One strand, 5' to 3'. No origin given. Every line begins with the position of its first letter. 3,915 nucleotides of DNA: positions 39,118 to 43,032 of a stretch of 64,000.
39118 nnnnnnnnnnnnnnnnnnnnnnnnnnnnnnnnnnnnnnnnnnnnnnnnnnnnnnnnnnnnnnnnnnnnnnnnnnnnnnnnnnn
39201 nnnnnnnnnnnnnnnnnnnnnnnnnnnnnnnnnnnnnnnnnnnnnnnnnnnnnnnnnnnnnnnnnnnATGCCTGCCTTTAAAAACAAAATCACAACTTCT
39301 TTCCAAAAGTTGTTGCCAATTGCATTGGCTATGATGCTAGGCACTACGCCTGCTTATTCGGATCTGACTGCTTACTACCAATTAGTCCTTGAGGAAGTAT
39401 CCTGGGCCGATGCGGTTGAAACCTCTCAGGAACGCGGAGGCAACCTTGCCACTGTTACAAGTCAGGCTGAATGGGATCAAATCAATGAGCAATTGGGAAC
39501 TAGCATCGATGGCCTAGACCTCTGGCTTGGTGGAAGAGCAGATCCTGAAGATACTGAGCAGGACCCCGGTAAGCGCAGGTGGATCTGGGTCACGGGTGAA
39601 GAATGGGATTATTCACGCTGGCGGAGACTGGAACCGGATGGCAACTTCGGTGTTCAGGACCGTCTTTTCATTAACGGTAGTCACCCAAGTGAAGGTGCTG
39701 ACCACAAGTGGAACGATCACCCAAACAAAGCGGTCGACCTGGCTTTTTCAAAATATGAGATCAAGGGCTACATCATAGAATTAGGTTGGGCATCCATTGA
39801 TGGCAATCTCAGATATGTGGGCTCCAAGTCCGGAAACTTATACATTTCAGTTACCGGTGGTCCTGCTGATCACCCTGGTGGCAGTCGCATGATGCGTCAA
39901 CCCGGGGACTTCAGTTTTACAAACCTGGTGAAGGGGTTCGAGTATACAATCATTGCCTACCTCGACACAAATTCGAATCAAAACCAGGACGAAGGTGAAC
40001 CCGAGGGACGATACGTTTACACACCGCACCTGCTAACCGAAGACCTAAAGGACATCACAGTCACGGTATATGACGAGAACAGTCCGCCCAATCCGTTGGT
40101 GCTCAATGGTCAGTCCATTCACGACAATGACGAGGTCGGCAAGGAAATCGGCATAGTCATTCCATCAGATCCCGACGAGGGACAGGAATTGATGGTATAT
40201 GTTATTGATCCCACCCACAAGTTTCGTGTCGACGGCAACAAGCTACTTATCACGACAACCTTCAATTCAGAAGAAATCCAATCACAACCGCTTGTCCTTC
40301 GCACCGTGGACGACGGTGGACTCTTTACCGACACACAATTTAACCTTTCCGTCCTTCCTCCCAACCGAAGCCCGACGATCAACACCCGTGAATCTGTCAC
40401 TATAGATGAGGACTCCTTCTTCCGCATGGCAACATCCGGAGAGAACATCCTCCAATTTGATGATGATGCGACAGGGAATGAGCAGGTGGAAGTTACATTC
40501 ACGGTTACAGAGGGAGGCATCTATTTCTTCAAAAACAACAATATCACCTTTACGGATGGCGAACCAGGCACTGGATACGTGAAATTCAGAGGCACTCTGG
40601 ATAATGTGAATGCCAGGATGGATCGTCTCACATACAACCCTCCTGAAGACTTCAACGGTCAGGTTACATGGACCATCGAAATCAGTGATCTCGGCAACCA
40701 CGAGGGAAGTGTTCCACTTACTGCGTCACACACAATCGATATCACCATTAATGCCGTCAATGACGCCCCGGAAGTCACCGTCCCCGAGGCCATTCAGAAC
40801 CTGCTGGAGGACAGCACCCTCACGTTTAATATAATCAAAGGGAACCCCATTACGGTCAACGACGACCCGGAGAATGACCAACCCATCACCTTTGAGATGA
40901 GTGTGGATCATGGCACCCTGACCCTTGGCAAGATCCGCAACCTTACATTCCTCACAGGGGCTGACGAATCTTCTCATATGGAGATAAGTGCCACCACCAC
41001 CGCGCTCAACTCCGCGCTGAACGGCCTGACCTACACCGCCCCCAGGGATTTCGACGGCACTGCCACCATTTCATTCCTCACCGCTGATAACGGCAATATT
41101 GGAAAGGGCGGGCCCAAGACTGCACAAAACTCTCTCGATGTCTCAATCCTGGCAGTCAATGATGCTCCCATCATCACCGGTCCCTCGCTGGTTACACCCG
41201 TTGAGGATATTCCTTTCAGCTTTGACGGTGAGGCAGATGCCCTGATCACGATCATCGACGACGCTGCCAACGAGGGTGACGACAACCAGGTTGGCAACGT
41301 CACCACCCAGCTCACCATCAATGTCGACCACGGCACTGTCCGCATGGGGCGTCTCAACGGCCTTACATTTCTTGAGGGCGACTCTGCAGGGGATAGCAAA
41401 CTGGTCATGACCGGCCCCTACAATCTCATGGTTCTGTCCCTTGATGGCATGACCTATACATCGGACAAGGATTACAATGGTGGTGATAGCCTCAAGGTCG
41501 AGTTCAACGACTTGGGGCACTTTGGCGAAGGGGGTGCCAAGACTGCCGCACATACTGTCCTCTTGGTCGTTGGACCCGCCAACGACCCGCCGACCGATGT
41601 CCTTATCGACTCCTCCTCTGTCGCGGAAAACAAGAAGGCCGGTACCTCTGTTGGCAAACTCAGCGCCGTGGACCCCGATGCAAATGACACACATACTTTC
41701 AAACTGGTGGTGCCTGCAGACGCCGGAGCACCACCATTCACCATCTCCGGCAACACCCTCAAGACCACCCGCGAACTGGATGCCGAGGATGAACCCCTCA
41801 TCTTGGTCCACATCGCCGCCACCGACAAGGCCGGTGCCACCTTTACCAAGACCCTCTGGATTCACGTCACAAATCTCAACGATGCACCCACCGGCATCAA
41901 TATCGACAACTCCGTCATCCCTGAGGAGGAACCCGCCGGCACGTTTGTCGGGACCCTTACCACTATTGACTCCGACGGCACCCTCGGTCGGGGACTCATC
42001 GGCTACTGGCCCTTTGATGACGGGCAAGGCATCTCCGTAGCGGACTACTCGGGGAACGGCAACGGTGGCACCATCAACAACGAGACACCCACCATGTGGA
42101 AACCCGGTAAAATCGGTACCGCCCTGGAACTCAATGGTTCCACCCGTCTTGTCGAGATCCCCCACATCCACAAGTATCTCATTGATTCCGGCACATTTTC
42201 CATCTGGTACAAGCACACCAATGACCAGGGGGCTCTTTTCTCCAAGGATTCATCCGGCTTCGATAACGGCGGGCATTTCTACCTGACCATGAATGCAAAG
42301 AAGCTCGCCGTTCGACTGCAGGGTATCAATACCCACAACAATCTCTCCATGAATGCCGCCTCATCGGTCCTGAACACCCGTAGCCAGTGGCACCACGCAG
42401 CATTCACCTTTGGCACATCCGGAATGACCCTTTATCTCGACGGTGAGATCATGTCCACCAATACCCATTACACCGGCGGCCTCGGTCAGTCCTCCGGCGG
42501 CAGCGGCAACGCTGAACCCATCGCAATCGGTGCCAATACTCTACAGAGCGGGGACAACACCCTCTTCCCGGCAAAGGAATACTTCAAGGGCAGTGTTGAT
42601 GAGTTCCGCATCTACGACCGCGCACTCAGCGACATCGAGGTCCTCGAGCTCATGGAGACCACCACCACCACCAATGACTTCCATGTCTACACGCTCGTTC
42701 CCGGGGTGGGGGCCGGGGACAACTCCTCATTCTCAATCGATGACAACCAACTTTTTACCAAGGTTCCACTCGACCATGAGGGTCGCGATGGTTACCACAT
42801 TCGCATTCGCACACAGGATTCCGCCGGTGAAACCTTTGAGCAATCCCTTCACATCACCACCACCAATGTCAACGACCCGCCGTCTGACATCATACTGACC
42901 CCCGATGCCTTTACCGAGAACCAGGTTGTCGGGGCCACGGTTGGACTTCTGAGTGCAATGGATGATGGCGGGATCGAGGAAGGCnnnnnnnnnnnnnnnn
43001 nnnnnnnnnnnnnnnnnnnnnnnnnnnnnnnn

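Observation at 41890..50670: Cadherin repeats split at one conserved loop by nested lectin, propeller or LamG domains (a cassette-like display scaffold)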

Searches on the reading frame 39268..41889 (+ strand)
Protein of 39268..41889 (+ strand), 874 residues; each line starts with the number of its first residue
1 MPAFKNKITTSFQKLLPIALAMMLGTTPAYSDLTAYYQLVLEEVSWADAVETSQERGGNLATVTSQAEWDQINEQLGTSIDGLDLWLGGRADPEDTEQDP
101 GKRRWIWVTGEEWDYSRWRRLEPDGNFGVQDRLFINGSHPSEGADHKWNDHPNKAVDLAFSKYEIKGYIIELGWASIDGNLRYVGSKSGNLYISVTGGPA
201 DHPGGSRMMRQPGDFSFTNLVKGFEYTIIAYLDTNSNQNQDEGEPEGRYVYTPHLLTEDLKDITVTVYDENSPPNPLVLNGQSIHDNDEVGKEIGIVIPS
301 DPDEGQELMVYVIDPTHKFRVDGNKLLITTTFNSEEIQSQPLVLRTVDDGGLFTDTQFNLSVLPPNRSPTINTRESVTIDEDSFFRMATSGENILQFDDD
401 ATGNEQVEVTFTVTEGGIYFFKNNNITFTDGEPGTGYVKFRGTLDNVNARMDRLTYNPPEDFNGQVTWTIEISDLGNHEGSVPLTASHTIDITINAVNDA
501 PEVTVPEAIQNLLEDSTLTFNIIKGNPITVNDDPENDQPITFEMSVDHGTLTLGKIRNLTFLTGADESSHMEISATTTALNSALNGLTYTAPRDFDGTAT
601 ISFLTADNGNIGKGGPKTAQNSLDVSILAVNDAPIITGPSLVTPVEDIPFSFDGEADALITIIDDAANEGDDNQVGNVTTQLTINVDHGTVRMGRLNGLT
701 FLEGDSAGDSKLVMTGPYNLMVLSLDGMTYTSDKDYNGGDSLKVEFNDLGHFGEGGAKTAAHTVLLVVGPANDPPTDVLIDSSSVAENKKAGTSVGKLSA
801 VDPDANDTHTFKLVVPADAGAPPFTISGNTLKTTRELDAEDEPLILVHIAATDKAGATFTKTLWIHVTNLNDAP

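Call 18: search_protein_families(library=pfam, max_evalue=0.001, proteins=[window:39268-41889:+])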
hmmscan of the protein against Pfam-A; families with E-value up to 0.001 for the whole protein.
window:39268-41889:+ (874 aa): 5 families
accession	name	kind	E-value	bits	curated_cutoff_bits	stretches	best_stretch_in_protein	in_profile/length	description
PF00028.23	Cadherin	-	2.3e-11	44.4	28.8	1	783-868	3-93/93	Cadherin domain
PF17803.7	Cadherin_4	-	2.8e-11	44.2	25.1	1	489-555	2-65/71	Bacterial cadherin-like domain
PF17963.7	Big_9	-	1.8e-05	26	23.6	0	410-476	10-78/89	Bacterial Ig domain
PF17892.7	Cadherin_5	-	0.00018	21.7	26.5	0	452-490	61-97/98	Cadherin-like domain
PF00059.27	Lectin_C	-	0.0005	21.2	22.6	1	43-150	2-94/107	Lectin C-type domain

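Call 79: search_protein_families(library=ncbifam, max_evalue=0.01, proteins=[window:39268-41889:+])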
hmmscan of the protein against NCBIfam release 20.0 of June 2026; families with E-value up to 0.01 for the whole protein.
window:39268-41889:+ (874 aa): 3 families
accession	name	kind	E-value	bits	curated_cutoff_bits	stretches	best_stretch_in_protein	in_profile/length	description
NF012211.1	tand_rpt_95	domain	3.9e-20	71.6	90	3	448-505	45-95/98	tandem-95 repeat protein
TIGR00864.1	PCC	subfamily_domain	0.0014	15.1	1861.4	1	33-88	307-361/2700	polycystin cation channel protein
TIGR01965.1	VCBS_repeat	domain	0.0053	16.9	15.5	0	486-516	69-98/99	VCBS domain-containing protein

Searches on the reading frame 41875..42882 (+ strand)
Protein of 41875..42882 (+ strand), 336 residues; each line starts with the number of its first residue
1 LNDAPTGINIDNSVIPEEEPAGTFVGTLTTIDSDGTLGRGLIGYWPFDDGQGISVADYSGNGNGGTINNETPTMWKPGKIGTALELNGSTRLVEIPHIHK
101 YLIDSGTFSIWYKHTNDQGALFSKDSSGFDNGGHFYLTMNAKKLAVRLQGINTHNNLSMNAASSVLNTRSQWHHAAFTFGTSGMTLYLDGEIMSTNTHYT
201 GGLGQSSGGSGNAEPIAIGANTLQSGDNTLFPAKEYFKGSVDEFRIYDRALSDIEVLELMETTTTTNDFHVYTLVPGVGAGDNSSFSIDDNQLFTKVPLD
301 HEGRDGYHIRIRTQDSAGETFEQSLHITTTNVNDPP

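Call 6: search_protein_families(library=pfam, max_evalue=1, proteins=[window:41875-42882:+])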
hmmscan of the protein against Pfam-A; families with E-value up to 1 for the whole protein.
window:41875-42882:+ (336 aa): 4 families
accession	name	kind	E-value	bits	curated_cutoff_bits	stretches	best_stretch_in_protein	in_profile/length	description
PF13385.13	Laminin_G_3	-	7.1e-20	72.1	27.6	1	88-256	2-150/151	Concanavalin A-like lectin/glucanases superfamily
PF00028.23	Cadherin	-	3.2e-07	31.1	28.8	2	283-321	41-82/93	Cadherin domain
PF02210.31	Laminin_G_2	-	0.0005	21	22.9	1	115-246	4-123/126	Laminin G domain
PF02973.23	Sialidase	-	0.045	13.7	26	1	104-258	31-183/189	Sialidase, N-terminal domain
